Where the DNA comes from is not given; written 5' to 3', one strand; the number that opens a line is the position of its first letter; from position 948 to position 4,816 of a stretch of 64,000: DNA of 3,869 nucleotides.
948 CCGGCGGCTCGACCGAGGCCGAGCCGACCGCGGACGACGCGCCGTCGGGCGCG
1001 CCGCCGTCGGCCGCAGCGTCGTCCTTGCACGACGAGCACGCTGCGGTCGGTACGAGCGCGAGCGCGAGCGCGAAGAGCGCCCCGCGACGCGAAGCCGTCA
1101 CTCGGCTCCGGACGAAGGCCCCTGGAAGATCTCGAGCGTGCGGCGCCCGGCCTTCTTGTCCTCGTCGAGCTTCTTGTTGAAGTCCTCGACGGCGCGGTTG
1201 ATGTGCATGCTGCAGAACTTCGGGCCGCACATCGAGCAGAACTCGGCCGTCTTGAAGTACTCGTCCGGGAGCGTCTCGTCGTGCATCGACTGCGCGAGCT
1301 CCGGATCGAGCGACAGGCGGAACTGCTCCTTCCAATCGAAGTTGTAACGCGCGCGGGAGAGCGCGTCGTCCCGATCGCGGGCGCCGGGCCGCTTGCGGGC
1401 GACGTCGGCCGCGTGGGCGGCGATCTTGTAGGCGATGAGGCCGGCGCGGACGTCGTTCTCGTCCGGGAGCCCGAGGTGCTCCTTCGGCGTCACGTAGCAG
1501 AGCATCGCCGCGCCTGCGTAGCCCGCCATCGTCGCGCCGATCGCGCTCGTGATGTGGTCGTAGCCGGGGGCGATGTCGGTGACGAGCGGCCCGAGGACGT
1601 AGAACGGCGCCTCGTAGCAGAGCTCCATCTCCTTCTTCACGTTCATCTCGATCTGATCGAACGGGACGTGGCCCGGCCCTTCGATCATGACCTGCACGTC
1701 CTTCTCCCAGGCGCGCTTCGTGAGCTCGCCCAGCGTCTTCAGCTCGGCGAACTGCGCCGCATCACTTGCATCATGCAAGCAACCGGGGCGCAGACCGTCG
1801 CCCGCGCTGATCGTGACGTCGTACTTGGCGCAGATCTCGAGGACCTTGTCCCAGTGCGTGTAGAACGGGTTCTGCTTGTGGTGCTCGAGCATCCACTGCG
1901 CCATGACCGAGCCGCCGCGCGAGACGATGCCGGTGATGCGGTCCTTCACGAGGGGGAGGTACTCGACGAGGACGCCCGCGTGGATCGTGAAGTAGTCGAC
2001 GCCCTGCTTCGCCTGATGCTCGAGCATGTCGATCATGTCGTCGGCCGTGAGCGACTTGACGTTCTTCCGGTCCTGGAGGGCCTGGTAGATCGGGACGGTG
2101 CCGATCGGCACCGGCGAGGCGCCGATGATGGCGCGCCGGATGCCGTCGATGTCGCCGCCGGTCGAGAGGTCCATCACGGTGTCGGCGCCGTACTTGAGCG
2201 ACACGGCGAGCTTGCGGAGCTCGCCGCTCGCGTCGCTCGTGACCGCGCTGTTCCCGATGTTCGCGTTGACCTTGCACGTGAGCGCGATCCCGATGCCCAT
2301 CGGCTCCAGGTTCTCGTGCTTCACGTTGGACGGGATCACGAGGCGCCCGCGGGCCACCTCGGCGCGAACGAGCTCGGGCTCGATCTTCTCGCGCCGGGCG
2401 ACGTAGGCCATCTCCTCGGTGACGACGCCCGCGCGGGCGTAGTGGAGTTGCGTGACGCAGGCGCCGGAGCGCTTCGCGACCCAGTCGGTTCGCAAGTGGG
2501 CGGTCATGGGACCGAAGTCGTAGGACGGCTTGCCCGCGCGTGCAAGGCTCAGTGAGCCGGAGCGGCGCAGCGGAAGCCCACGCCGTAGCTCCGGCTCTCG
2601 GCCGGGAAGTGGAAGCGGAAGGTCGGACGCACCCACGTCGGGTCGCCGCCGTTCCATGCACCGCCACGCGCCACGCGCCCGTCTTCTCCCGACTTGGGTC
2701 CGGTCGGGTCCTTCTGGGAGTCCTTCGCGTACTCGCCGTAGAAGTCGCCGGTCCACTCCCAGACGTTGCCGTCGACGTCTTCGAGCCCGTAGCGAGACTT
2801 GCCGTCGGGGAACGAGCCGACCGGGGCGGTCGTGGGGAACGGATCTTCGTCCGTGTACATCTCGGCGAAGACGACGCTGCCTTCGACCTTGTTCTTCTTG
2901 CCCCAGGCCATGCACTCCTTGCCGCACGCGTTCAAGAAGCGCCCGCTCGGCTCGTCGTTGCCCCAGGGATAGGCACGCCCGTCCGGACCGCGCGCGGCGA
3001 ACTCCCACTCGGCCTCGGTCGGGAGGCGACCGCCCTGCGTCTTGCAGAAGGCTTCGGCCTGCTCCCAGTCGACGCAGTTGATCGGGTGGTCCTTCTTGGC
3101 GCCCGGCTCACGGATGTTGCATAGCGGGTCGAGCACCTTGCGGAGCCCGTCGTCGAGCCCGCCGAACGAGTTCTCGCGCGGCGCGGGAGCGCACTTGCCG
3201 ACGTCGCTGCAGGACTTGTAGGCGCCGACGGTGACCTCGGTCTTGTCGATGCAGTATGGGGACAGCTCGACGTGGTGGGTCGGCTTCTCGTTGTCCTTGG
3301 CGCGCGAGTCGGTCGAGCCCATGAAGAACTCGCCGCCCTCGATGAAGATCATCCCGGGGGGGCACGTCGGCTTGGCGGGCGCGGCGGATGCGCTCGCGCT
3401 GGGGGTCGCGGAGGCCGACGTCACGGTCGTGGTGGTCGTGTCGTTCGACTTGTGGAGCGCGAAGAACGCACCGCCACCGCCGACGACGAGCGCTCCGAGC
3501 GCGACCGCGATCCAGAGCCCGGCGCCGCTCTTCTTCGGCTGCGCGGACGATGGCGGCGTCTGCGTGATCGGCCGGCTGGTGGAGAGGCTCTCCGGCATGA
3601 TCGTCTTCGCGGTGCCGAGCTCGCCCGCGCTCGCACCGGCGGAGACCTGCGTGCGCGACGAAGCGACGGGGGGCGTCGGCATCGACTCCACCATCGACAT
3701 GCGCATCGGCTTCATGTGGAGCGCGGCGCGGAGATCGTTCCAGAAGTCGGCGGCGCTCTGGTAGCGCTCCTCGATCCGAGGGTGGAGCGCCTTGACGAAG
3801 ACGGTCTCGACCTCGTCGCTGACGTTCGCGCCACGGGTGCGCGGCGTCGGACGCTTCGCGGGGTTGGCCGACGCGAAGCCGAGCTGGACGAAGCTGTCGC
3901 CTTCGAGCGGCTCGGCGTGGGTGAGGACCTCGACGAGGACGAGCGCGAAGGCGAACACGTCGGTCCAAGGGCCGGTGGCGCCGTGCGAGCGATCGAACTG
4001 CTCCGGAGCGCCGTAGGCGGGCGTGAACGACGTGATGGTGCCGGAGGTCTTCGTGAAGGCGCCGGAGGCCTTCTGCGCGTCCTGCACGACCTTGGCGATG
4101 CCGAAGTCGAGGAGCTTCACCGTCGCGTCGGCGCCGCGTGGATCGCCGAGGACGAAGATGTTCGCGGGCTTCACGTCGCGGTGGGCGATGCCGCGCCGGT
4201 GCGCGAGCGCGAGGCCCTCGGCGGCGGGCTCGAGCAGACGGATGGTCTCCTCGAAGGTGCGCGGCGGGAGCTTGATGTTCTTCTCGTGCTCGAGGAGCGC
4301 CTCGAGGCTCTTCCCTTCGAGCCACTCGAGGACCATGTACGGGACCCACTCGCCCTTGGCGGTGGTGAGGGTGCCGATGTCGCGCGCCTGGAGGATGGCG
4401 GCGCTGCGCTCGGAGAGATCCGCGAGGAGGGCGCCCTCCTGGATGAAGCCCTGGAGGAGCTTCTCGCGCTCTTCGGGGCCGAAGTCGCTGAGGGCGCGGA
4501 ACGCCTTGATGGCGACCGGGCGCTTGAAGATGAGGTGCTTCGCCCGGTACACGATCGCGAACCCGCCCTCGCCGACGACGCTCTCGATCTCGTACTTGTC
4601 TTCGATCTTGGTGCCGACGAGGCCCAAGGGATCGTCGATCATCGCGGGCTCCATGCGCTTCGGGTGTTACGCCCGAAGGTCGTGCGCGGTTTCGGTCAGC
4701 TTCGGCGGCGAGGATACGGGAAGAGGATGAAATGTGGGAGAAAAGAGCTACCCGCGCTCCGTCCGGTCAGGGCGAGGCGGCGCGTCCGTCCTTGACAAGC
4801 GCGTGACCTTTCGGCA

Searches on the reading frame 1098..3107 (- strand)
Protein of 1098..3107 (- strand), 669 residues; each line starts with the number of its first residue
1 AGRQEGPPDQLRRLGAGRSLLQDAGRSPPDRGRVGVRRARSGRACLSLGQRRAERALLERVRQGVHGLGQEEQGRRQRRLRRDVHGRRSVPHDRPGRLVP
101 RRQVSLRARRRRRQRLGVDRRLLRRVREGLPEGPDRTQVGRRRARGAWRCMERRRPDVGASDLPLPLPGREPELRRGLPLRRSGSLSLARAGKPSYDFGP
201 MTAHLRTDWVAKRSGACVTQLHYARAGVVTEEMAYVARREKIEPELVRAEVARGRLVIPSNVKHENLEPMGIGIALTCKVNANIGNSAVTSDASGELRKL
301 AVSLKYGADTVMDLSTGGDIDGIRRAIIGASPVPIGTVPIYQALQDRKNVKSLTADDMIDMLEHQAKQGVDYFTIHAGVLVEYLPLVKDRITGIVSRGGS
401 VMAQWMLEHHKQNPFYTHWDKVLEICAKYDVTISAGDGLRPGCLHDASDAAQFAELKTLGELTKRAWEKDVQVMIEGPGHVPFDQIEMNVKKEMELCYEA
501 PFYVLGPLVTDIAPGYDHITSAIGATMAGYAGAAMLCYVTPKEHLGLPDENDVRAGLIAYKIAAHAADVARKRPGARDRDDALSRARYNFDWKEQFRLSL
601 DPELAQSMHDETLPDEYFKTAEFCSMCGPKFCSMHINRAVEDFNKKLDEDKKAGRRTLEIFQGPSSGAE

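Call 87: search_protein_families(library=pfam, proteins=[window:1098-3107:-], max_evalue=0.001)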
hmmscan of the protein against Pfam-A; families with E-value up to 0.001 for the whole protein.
window:1098-3107:- (669 aa): 1 family
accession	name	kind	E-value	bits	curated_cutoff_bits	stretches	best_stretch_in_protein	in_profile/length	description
PF01964.24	ThiC_Rad_SAM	-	4e-193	642.4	25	1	219-637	1-418/420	Radical SAM ThiC family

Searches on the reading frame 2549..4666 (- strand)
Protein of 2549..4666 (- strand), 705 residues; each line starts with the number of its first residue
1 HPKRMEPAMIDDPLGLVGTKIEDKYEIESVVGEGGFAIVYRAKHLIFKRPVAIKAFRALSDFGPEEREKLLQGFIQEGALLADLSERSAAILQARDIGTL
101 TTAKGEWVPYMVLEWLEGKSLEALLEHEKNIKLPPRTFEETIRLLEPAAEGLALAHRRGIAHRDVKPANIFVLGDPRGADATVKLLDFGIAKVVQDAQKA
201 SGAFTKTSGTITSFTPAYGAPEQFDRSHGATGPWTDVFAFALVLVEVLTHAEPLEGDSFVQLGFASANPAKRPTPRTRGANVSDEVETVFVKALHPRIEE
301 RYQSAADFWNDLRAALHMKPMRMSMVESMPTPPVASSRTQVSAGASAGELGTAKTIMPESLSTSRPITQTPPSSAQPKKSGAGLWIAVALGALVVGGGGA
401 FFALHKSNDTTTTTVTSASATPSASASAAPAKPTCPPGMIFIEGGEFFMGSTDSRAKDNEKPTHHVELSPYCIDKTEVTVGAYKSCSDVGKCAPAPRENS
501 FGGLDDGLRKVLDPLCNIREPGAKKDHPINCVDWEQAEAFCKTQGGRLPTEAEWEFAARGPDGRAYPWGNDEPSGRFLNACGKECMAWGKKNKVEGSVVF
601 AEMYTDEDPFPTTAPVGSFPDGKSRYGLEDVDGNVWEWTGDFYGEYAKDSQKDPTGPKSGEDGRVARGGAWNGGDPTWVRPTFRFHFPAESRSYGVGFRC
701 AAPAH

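Call 87: search_protein_families(library=pfam, proteins=[window:2549-4666:-], max_evalue=0.001)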
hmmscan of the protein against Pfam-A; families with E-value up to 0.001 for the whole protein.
window:2549-4666:- (705 aa): 5 families
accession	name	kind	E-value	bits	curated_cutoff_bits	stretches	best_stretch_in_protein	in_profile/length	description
PF03781.23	FGE-sulfatase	-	7.5e-55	186.8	23.3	1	437-701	3-254/255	Sulfatase-modifying factor enzyme 1-like domain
PF00069.31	Pkinase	-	7.2e-29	101.4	31.7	1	25-301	1-251/263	Protein kinase domain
PF07714.23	PK_Tyr_Ser-Thr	-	9.5e-17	61.6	23.1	1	27-257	3-208/258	Protein tyrosine and serine/threonine kinase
PF03109.22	ABC1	-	8.3e-05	22.3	22.9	0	110-199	144-222/244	ABC1 atypical kinase-like domain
PF01636.29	APH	-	0.00087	19.6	23.2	0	76-145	39-97/239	Phosphotransferase enzyme family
